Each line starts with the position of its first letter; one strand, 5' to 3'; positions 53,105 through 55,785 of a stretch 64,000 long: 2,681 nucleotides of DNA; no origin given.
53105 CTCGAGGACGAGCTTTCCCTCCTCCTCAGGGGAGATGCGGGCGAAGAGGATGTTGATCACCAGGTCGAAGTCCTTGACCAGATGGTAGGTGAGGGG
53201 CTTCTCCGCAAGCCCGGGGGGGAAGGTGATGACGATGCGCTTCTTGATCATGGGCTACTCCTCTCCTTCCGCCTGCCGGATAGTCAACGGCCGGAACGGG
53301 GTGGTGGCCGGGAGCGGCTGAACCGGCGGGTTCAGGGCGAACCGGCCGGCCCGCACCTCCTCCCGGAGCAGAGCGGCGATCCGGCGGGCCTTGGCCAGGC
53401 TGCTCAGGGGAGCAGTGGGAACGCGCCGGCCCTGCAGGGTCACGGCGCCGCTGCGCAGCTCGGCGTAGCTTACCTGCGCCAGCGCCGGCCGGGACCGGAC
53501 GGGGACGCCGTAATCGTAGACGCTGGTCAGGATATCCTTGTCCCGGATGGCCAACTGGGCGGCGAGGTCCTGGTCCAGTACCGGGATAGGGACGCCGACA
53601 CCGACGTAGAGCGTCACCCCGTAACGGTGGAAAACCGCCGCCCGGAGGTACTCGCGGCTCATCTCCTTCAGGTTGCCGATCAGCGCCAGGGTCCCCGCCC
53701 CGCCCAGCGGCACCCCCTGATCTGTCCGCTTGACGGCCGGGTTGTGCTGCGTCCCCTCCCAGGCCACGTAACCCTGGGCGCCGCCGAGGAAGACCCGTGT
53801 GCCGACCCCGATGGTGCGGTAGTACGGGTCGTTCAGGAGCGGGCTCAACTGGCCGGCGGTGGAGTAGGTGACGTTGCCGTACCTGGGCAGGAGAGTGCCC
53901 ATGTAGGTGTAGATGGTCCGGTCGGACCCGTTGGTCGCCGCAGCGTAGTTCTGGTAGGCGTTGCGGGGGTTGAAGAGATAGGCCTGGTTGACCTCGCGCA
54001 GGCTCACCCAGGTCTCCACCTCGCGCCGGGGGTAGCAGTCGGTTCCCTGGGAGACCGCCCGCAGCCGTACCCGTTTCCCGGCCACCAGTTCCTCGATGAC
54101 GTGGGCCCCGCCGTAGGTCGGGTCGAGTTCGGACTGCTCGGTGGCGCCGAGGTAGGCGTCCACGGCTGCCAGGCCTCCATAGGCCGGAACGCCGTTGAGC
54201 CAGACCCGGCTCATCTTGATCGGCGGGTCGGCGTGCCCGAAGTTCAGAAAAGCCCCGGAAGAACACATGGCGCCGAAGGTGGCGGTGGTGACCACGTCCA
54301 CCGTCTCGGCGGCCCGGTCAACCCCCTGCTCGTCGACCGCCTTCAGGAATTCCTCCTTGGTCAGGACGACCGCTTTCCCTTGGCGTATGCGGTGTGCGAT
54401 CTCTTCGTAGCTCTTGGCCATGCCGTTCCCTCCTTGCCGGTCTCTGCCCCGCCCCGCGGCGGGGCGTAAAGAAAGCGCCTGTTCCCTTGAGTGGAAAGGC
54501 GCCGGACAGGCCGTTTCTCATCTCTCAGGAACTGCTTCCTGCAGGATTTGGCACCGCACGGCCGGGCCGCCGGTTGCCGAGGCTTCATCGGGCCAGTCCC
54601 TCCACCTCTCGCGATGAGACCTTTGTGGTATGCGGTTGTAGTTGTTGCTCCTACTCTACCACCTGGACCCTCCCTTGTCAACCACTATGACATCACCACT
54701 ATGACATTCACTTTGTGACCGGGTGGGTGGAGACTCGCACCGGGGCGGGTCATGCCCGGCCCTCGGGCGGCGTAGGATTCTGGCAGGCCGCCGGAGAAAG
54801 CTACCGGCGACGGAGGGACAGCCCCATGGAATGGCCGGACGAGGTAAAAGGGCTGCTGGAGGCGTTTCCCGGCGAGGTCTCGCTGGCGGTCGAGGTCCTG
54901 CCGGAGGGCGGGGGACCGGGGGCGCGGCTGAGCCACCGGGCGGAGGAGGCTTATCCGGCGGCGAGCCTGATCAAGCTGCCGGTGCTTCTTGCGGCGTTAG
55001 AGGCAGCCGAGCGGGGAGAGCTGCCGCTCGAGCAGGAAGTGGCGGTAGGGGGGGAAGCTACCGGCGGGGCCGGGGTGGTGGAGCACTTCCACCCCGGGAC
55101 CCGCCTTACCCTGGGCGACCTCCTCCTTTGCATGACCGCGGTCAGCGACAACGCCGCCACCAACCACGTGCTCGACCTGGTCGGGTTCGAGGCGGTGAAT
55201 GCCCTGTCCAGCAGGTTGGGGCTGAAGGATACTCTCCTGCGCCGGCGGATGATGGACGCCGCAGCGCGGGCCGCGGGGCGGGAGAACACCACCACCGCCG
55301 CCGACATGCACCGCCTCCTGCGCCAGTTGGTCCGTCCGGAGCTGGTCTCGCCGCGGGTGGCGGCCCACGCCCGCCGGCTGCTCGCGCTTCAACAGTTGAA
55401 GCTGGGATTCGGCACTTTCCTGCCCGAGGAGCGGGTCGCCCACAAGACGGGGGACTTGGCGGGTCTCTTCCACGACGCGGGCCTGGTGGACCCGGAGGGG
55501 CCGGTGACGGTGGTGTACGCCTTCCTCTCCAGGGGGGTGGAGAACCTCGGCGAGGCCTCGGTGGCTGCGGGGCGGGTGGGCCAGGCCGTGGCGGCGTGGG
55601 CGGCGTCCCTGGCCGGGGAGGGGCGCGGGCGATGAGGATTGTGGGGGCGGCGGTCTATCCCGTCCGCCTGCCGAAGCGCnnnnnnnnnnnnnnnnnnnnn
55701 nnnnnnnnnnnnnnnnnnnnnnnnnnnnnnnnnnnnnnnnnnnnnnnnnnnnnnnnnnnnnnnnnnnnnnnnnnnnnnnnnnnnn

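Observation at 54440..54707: SAM-I riboswitch driven by a consensus promoter flanked by a tandem 13-mer repeat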

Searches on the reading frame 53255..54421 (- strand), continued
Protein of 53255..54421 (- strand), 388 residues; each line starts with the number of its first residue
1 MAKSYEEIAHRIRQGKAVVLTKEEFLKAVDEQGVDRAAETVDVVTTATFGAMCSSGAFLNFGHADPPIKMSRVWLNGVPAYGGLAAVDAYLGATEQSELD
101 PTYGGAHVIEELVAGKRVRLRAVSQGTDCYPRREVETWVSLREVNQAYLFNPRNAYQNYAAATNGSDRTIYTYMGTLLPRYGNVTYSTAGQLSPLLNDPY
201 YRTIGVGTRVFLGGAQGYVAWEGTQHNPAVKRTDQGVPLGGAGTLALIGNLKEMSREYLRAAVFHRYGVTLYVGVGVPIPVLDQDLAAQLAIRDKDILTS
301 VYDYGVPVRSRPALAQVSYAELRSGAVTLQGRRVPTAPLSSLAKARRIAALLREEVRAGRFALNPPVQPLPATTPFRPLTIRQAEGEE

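Call 18: find_encoding_contigs(protein=P0005, flank=5000, max_places=3)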
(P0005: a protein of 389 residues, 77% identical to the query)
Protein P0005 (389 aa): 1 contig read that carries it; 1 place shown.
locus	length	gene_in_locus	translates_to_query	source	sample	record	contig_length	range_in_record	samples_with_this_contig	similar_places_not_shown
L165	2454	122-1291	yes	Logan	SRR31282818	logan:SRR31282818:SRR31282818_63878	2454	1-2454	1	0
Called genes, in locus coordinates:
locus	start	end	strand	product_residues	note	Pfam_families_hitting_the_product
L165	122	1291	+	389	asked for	PF01837:HcyBio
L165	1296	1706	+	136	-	PF09383:NIL, PF12797:Fer4_2 (faint), PF12837:Fer4_6 (faint), PF13237:Fer4_10 (weak), PF14697:Fer4_21, PF12838:Fer4_7, PF13187:Fer4_9 (weak), PF00037:Fer4 (weak)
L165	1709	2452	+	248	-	?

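Call 48: search_protein_families(library=ncbifam, proteins=[window:53255-54421:-])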
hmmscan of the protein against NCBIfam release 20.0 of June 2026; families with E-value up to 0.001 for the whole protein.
window:53255-54421:- (388 aa): 1 family
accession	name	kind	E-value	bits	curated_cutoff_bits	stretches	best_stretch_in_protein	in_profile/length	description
TIGR03287.1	methan_mark_16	hypoth_equivalog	1.1e-41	142.6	363.95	1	19-324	1-291/391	methanogenesis marker 16 metalloprotein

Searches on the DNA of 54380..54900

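Call 47: search_rna_families(source=window, start=54380, end=54900, threshold=evalue, max_evalue=1)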
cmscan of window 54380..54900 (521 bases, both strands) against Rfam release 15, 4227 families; matches with E-value up to 1: 1.
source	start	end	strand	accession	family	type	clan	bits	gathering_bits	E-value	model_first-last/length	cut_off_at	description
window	54515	54620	-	RF00162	SAM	Cis-reg; riboswitch;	CL00012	88.8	44.4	7.4e-22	1-108/108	no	SAM riboswitch aptamer (S box leader)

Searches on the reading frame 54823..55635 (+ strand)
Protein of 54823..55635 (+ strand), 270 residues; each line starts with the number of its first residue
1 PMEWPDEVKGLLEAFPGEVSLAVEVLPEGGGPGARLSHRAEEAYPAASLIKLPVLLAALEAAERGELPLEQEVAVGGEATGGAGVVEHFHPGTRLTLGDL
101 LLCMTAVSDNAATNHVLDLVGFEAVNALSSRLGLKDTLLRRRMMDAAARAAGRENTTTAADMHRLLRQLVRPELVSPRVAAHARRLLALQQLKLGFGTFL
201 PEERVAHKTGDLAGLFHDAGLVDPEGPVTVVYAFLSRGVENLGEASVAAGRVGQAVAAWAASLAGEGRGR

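Call 8: search_protein_families(library=pfam, proteins=[window:54823-55635:+])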
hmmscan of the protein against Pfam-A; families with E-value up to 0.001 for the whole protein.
window:54823-55635:+ (270 aa): 3 families
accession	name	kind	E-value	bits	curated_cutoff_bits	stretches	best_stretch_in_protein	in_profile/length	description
PF13354.11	Beta-lactamase2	-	7.5e-54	182.8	22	1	33-234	10-213/214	Beta-lactamase enzyme family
PF00144.29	Beta-lactamase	-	9.8e-07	28.7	27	0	135-234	179-308/329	Beta-lactamase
PF00768.25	Peptidase_S11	-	0.00041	20.3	27.6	1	40-172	31-168/239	D-alanyl-D-alanine carboxypeptidase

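Call 48: search_protein_families(library=ncbifam, proteins=[window:54823-55635:+])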
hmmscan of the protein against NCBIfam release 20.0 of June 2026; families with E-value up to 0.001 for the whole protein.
window:54823-55635:+ (270 aa): 42 families (the best 25 are shown)
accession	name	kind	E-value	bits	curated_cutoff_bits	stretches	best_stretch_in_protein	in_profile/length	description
NF033103.1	bla_class_A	equivalog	6.3e-22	78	200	1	33-248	23-245/257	class A beta-lactamase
NF050797.1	blaCESS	exception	2.8e-13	49.8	525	1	32-176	60-206/296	CESS family extended-spectrum class A beta-lactamase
NF012099.1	SubclassA2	equivalog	4.8e-10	39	320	1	11-210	9-212/275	class A beta-lactamase, subclass A2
NF033466.0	blaRCP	exception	6.1e-10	38.8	600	1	31-180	57-208/293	RCP family class A beta-lactamase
NF000232.1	lactamase_L2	exception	6.2e-10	39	540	1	21-175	58-212/303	L2 family extended-spectrum class A beta-lactamase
NF000321.3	blaPEN-Bpc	exception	4.2e-09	35.9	580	1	32-210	60-242/295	PEN family class A beta-lactamase, Bpc-type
NF040659.1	blaBOR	exception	6.5e-09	35.5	620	1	33-260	65-302/305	BOR family class A beta-lactamase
NF033626.2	blaBKC_GPC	exception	7.1e-09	35.3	575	1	32-188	60-220/297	BKC/GPC family carbapenem-hydrolyzing class A beta-lactamase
NF041189.1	blaKBL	exception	1.3e-08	34.4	600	1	38-182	54-200/286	KBL family class A beta-lactamase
NF000320.3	blaPEN-Bcc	equivalog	2.7e-08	33.5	540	1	33-177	66-212/300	PEN family class A beta-lactamase, Bcc-type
NF033174.0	blaPSV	exception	1.1e-07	31.5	550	1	24-181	38-197/283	PSV family class A beta-lactamase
NF041143.1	blaPenA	exception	4e-07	29.6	640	1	33-231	68-271/302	PEN-A family class A beta-lactamase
NF000512.2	blaSGM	exception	4.4e-07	29.6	500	1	39-239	50-255/285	SGM family class A beta-lactamase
NF000413.2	blaBKC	exception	5.8e-07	29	650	1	32-177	76-225/313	BKC family carbapenem-hydrolyzing class A beta-lactamase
NF012143.0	SHV_LEN_OKP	exception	8.3e-07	28.6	535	1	37-179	54-198/285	SHV/LEN/OKP family class A beta-lactamase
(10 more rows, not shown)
